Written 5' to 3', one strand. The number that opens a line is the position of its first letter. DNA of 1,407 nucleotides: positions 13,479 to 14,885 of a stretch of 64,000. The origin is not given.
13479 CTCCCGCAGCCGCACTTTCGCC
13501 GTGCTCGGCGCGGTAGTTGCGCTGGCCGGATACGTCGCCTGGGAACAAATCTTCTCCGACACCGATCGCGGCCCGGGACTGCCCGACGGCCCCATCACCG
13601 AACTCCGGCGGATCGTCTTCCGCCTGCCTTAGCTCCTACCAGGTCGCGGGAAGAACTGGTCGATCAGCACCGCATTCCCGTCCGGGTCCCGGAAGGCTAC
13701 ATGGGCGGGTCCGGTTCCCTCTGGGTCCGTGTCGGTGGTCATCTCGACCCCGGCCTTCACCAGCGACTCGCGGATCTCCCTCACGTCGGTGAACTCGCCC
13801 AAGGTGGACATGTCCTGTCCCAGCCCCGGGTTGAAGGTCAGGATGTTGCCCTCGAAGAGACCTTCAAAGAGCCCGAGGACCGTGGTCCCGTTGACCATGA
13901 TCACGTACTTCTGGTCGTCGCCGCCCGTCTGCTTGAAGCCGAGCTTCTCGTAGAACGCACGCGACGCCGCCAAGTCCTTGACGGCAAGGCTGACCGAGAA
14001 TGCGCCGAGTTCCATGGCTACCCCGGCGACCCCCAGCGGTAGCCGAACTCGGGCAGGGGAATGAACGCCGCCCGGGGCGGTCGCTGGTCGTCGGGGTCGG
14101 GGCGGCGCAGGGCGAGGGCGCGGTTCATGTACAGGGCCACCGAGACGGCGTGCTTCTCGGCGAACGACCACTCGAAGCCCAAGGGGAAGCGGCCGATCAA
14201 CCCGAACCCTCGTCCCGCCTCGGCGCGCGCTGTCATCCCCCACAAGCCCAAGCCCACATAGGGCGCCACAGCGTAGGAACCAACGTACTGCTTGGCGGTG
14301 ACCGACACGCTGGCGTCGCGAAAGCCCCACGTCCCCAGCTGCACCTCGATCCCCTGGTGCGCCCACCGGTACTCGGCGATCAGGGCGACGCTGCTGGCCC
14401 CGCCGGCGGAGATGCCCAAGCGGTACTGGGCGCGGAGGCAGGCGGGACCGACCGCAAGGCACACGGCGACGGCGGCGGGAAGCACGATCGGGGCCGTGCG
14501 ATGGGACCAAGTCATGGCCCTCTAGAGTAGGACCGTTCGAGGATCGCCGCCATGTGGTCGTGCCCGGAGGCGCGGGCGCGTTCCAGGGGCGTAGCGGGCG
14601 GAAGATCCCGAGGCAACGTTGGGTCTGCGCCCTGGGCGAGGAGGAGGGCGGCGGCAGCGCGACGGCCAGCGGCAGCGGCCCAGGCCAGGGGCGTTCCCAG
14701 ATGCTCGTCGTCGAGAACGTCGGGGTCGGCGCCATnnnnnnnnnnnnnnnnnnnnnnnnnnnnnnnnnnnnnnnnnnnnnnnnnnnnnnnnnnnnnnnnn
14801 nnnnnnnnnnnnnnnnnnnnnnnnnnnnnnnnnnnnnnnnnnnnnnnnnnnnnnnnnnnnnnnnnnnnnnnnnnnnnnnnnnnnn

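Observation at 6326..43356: Unusual density of short (15-22 bp) tandem duplications, several of which duplicate start codons, Shine-Dalgarno sites or stop codons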

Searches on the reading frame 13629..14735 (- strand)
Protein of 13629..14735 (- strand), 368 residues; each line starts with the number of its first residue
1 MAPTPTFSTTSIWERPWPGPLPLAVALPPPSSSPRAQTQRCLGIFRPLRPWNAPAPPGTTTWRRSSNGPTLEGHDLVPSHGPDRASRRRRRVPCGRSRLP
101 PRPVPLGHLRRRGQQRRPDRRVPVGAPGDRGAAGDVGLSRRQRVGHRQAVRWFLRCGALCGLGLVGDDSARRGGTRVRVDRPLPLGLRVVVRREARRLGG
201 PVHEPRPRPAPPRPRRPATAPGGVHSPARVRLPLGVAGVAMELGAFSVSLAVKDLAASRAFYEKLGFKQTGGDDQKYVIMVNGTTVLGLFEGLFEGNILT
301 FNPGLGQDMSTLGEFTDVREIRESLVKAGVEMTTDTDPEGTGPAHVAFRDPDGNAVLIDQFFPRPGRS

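Call 22: search_protein_families(library=pfam, proteins=[window:13629-14735:-])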
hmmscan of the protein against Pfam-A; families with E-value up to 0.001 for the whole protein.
window:13629-14735:- (368 aa): 2 families
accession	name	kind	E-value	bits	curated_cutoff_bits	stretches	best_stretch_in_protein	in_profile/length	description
PF00903.31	Glyoxalase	-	9.7e-11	42.5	20.6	1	248-356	5-119/121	Glyoxalase/Bleomycin resistance protein/Dioxygenase superfamily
PF22677.2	Ble-like_N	-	0.00017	21.7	24.5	1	249-281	6-39/41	Bleomycin resistance protein-like N-terminal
